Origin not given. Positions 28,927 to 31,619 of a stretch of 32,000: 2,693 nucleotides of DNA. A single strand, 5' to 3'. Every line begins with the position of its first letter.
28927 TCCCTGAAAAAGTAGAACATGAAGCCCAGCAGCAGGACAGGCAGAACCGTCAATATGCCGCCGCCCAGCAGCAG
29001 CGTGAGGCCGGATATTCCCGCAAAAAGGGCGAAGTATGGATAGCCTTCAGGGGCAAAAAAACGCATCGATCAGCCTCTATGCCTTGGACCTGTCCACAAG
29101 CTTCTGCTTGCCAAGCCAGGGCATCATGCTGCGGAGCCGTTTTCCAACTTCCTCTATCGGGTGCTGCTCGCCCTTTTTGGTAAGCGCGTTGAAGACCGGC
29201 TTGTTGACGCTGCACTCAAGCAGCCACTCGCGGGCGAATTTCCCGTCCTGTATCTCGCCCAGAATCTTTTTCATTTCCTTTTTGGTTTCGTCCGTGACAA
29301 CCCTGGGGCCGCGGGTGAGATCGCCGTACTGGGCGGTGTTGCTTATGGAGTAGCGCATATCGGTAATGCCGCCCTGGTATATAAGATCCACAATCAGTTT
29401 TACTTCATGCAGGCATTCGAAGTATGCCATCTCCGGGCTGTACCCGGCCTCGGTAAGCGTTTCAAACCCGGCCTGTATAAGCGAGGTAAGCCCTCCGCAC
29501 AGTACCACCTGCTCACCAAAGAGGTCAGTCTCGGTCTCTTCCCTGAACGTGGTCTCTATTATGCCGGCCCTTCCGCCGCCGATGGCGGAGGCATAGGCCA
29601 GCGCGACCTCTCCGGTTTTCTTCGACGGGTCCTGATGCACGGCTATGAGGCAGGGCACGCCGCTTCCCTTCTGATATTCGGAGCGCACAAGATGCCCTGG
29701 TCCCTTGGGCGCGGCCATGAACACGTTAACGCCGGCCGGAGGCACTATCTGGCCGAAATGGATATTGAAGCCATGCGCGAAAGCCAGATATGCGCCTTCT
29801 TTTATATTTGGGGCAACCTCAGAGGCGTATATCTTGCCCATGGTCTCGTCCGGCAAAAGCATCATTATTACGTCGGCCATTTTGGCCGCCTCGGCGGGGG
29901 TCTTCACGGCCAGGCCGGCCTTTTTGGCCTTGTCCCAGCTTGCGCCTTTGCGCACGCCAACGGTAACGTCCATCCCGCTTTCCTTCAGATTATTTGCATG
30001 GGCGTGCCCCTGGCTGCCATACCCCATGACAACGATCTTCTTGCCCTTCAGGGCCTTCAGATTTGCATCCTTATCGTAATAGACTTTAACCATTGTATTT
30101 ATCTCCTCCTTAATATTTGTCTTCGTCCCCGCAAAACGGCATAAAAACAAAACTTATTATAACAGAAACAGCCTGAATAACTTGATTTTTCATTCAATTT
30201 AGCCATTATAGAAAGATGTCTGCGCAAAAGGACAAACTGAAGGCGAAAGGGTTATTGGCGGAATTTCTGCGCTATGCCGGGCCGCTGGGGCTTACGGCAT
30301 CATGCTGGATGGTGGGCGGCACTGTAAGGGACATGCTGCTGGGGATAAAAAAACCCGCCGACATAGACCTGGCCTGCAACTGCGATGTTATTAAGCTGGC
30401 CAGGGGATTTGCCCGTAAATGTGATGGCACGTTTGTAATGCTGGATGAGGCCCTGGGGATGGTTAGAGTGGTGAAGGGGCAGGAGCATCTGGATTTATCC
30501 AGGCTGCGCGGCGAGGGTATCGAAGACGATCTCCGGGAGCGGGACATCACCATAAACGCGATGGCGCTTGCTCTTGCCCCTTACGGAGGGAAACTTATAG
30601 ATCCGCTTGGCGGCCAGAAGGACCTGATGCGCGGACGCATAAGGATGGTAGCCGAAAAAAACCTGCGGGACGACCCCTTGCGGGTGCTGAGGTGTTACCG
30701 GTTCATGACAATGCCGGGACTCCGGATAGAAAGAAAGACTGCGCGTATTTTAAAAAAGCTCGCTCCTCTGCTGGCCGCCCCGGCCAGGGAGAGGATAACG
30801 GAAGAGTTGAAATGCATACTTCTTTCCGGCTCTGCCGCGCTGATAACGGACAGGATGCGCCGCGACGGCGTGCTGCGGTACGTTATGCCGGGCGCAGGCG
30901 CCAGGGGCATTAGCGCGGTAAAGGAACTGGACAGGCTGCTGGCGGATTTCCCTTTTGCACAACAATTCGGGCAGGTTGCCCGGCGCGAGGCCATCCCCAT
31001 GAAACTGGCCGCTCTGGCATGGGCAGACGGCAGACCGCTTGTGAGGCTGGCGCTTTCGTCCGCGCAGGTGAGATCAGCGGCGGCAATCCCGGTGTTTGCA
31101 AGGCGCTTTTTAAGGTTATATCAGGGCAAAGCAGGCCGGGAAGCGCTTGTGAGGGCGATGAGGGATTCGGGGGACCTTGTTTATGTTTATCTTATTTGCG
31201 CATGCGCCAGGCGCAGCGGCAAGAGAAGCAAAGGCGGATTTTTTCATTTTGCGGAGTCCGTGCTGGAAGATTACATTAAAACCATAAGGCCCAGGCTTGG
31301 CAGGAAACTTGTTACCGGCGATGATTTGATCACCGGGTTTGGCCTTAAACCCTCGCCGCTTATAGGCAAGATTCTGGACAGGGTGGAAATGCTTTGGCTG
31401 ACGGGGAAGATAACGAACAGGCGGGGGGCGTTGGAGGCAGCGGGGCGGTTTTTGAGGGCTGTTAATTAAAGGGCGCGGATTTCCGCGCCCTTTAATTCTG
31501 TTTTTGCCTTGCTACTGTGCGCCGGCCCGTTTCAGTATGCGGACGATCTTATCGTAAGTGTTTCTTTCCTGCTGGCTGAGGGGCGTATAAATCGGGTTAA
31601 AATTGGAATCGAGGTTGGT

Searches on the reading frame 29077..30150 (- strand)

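Call 39: search_protein_families(library=pfam, proteins=[window:29077-30150:-], max_evalue=0.001)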
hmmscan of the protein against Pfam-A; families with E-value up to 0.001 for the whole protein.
window:29077-30150:- (357 aa): 7 families
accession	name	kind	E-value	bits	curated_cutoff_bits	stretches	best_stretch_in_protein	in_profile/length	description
PF07991.19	KARI_N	-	6.4e-74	247.5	20.6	1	34-196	2-165/165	Acetohydroxy acid isomeroreductase, NADPH-binding domain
PF01450.25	KARI_C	-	4.6e-67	225.2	29.1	1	202-345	1-144/144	Ketol-acid reductoisomerase, C-terminal domain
PF02826.25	2-Hacid_dh_C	-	7.4e-09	35.7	25.1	1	26-122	26-123/178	D-isomer specific 2-hydroxyacid dehydrogenase, NAD binding domain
PF03446.21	NAD_binding_2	-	4.1e-07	30.6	21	1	38-122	1-89/161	NAD binding domain of 6-phosphogluconate dehydrogenase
PF03807.23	F420_oxidored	-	1e-05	26.4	21.6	1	38-111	1-79/94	NADP oxidoreductase coenzyme F420-dependent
PF00670.27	AdoHcyase_NAD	-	0.00048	20.7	27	1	34-96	21-83/162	S-adenosyl-L-homocysteine hydrolase, NAD binding domain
PF02558.23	ApbA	-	0.0008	19.5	22.2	0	39-88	1-49/150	Ketopantoate reductase PanE/ApbA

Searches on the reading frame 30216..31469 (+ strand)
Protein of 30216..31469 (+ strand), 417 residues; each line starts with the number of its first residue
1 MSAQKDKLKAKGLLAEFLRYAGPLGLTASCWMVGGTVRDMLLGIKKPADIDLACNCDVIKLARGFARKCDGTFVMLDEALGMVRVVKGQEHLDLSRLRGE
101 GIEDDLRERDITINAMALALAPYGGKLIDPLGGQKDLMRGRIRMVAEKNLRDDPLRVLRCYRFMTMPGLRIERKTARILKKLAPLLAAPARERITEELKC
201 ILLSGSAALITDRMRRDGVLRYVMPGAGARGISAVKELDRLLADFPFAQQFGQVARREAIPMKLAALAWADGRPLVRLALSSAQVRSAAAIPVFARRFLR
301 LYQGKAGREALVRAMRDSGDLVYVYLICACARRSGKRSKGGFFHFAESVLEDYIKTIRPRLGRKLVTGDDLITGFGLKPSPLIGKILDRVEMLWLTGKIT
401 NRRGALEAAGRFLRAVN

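Call 39: search_protein_families(library=pfam, proteins=[window:30216-31469:+], max_evalue=0.001)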
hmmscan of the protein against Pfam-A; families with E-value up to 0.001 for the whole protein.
window:30216-31469:+ (417 aa): 3 families
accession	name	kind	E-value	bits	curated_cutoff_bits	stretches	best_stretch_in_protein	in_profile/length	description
PF01743.26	PolyA_pol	-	6.6e-21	75.4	23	1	30-143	1-126/126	Poly A polymerase head domain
PF12627.12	PolyA_pol_RNAbd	-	2.9e-11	43.4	22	1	168-227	1-60/64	Probable RNA and SrmB- binding site of polymerase A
PF13735.12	tRNA_NucTran2_2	-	3.2e-06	27.6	27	1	366-408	105-147/149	tRNA nucleotidyltransferase domain 2 putative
